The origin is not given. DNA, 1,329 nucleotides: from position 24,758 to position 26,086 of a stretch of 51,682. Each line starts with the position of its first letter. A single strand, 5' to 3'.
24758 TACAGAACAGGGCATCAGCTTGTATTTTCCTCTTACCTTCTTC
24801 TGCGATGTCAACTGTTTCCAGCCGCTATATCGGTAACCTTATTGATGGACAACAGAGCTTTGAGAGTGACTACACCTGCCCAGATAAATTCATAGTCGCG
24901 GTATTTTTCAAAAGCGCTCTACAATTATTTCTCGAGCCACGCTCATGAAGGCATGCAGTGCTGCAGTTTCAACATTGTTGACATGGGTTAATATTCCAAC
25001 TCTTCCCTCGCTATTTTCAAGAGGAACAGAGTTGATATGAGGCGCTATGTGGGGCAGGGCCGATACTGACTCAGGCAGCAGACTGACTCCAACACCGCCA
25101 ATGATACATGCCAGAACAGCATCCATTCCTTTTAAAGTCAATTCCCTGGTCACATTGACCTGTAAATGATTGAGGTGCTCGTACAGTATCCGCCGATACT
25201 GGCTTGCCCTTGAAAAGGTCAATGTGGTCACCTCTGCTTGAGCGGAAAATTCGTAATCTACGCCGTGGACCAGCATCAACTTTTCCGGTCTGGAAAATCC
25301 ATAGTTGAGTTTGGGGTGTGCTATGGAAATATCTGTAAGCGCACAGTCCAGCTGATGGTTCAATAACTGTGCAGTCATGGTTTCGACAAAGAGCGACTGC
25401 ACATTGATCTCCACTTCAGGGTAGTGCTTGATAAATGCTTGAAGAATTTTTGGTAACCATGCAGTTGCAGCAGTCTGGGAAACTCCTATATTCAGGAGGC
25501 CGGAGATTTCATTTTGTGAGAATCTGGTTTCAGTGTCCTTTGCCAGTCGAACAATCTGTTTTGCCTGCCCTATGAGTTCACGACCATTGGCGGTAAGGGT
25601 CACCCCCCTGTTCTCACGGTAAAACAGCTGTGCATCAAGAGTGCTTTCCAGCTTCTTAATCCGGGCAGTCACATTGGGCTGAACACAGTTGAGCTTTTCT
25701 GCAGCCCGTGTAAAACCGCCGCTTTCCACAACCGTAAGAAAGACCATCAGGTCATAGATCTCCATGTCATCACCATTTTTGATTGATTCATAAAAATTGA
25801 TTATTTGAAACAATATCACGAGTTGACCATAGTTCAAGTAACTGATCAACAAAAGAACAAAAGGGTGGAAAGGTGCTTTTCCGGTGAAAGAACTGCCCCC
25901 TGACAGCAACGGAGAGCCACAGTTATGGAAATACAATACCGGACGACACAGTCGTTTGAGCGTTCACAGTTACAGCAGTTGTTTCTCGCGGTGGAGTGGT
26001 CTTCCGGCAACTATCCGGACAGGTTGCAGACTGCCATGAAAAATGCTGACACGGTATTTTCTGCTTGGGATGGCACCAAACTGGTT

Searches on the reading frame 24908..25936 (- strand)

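Call 71: search_protein_families(library=pfam, proteins=[window:24908-25936:-], max_evalue=0.00001)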
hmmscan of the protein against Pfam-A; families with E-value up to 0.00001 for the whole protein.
window:24908-25936:- (342 aa): 2 families
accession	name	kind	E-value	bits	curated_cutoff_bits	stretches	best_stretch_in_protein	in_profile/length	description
PF03466.25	LysR_substrate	-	1.9e-28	99.7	28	1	142-336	2-206/209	LysR substrate binding domain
PF00126.33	HTH_1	-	1.7e-20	73.2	26.6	1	62-119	3-60/60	Bacterial regulatory helix-turn-helix protein, lysR family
